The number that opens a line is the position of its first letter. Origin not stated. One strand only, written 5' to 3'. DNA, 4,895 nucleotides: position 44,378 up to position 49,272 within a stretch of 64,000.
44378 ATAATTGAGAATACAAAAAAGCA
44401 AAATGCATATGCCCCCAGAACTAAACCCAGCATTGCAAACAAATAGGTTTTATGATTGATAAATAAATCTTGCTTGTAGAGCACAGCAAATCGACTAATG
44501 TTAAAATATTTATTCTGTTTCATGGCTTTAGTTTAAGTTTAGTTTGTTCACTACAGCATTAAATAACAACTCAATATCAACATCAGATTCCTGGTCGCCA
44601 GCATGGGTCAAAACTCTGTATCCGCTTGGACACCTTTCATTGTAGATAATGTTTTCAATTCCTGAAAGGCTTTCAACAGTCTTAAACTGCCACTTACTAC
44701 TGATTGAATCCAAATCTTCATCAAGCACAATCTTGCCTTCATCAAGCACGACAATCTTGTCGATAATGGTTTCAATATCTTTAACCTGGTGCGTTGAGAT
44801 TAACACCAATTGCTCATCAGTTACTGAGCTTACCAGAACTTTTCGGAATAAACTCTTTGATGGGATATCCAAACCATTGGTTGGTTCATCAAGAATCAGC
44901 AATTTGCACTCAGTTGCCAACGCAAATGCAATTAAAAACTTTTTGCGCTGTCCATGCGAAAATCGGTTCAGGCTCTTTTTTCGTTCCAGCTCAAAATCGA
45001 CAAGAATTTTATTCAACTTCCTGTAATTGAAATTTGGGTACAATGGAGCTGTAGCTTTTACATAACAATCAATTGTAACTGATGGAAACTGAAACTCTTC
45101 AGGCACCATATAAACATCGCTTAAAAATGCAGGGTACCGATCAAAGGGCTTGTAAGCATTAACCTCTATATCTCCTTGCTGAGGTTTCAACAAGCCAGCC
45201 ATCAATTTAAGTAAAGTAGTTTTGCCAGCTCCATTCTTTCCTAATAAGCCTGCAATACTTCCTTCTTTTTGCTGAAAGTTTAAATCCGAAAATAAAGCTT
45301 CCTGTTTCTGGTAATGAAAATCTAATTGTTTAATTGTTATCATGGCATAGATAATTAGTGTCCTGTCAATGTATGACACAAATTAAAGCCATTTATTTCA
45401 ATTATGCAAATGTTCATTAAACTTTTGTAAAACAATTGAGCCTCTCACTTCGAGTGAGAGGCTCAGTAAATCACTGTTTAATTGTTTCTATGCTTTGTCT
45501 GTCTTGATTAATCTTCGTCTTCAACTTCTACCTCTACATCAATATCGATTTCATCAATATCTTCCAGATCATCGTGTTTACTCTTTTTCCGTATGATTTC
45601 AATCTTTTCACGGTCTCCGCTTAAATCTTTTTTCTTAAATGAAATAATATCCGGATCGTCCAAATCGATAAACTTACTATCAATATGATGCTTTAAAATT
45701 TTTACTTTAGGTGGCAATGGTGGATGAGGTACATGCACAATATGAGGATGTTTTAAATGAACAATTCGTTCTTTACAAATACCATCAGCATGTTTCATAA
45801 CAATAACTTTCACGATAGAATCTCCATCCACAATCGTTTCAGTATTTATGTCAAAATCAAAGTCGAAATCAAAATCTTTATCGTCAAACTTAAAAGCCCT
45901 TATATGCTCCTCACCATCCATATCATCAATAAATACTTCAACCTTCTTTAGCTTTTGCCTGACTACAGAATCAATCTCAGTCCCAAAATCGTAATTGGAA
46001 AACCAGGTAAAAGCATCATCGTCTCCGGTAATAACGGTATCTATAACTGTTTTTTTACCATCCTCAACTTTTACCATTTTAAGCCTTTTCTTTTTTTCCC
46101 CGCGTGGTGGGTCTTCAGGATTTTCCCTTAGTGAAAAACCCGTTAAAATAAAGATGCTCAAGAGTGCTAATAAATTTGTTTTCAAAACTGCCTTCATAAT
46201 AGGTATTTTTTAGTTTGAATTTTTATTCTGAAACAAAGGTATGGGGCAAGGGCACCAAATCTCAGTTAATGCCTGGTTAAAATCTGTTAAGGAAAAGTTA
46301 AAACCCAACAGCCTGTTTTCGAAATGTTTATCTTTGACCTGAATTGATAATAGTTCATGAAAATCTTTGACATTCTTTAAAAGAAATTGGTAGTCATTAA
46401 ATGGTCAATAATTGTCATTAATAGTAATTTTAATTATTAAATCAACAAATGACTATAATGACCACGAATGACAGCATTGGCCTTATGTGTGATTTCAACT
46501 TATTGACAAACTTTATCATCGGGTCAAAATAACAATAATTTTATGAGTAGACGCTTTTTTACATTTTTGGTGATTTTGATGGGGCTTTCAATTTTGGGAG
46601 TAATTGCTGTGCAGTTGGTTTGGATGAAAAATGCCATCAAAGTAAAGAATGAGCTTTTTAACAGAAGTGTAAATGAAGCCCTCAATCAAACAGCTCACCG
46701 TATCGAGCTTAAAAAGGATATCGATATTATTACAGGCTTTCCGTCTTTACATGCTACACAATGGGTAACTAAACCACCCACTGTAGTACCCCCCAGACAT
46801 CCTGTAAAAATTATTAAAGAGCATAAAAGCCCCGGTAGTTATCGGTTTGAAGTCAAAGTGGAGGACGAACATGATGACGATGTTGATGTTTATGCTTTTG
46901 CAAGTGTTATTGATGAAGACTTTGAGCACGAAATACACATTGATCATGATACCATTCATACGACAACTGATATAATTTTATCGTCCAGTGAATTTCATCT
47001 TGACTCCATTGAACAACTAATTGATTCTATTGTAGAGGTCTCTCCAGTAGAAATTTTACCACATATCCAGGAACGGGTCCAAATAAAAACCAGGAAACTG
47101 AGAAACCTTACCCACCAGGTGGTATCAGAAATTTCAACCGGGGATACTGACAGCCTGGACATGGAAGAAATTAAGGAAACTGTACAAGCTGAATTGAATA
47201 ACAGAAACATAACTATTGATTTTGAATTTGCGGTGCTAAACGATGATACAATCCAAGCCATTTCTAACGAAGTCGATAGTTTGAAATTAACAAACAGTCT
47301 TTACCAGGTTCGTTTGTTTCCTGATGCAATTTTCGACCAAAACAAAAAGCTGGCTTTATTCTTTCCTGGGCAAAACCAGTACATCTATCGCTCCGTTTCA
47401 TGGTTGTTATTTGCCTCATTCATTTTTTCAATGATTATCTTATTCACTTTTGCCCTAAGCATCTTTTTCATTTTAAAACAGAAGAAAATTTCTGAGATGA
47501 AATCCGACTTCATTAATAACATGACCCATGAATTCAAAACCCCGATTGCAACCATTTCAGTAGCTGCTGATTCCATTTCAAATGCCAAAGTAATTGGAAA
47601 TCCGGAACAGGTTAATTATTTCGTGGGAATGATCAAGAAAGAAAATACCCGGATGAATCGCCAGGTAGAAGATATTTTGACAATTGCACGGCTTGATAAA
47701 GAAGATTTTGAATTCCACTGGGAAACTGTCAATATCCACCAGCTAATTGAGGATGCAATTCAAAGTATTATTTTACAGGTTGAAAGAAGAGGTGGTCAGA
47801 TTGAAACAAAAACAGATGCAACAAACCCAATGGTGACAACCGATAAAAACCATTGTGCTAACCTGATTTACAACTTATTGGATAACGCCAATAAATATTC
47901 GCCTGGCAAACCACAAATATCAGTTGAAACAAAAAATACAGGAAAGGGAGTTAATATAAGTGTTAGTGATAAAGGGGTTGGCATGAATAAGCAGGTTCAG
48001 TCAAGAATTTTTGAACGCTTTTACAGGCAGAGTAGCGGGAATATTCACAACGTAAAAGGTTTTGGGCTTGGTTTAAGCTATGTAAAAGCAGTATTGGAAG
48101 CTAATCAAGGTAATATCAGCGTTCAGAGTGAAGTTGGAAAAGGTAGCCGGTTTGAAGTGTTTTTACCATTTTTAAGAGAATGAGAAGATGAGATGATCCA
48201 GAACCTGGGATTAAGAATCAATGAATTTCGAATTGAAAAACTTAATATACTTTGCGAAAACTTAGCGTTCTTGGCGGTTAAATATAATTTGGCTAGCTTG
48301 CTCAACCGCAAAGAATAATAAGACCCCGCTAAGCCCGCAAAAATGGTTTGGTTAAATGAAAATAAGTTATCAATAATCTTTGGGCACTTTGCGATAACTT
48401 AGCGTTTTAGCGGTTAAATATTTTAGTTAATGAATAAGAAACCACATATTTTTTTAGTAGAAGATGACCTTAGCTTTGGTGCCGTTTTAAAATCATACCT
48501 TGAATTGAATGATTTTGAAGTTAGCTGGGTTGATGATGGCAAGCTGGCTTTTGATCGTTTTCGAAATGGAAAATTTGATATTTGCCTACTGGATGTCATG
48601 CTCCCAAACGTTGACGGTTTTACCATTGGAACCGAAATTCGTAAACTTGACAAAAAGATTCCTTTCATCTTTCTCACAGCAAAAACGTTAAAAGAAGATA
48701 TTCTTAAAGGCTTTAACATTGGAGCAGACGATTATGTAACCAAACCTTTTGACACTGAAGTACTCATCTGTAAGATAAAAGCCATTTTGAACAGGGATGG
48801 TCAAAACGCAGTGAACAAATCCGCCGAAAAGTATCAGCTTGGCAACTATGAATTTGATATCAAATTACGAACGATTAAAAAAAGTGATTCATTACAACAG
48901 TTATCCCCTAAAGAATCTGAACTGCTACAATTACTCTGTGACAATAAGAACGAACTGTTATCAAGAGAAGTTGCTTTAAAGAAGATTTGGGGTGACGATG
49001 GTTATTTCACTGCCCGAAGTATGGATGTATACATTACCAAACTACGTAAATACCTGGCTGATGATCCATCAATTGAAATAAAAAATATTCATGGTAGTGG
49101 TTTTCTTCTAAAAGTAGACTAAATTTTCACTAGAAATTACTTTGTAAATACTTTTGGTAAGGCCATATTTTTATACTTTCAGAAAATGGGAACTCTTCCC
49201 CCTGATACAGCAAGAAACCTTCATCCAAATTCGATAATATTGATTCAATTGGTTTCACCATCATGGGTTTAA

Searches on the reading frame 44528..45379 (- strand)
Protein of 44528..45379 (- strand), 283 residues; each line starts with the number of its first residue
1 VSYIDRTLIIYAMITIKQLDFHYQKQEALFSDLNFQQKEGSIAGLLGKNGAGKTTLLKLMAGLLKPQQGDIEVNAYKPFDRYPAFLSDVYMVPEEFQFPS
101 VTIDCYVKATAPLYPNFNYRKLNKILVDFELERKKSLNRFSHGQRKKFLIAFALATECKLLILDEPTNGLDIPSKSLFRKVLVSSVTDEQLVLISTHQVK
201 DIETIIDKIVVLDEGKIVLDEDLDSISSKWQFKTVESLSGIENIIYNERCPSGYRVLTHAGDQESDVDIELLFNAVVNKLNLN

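Call 86: search_protein_families(library=pfam, max_evalue=0.00001, proteins=[window:44528-45379:-])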
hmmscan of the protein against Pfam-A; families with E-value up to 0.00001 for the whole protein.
window:44528-45379:- (283 aa): 2 families
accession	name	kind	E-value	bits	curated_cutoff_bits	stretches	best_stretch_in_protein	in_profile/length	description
PF00005.33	ABC_tran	-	2.1e-25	90.4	25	1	31-168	2-137/137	ABC transporter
PF13304.12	AAA_21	-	9.4e-11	42.8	27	0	123-198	221-299/304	AAA domain, putative AbiEii toxin, Type IV TA system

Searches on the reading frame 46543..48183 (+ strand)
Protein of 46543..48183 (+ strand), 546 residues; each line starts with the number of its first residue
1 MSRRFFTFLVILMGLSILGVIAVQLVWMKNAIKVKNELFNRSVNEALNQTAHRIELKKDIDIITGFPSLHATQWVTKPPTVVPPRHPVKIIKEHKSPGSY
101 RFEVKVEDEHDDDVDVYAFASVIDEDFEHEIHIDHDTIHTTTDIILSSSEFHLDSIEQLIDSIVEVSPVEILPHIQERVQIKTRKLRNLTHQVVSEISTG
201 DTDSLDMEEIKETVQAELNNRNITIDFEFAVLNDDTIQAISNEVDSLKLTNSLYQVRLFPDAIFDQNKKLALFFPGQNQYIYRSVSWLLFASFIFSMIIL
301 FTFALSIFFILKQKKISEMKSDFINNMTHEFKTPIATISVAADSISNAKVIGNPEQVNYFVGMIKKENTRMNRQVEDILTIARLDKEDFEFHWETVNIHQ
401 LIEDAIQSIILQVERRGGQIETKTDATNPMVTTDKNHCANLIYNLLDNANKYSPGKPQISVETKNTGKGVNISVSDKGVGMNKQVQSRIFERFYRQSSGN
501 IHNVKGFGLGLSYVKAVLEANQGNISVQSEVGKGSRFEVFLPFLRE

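Call 86: search_protein_families(library=pfam, max_evalue=0.00001, proteins=[window:46543-48183:+])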
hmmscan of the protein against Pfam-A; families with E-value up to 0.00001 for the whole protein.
window:46543-48183:+ (546 aa): 2 families
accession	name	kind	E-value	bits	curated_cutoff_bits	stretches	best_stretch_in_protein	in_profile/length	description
PF02518.31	HATPase_c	-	7.2e-24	84.8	26.4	1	434-543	2-109/111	Histidine kinase-, DNA gyrase B-, and HSP90-like ATPase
PF00512.31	HisKA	-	1.7e-13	50.8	26.9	1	319-386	1-65/66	His Kinase A (phospho-acceptor) domain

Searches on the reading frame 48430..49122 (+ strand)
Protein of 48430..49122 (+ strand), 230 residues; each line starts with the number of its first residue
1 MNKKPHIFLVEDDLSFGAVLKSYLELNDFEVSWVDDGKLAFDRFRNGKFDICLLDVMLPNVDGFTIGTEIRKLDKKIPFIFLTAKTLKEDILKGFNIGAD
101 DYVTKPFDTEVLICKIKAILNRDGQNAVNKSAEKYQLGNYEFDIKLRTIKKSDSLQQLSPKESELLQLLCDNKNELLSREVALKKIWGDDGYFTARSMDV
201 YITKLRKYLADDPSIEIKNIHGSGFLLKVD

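Call 86: search_protein_families(library=pfam, max_evalue=0.00001, proteins=[window:48430-49122:+])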
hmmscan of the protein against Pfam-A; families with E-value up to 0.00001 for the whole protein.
window:48430-49122:+ (230 aa): 2 families
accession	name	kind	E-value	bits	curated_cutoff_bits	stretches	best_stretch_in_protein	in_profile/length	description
PF00072.30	Response_reg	-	1.5e-26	93.2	30.2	1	7-116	1-110/111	Response regulator receiver domain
PF00486.34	Trans_reg_C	-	2.7e-17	63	26.2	1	157-227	5-77/77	Transcriptional regulatory protein, C terminal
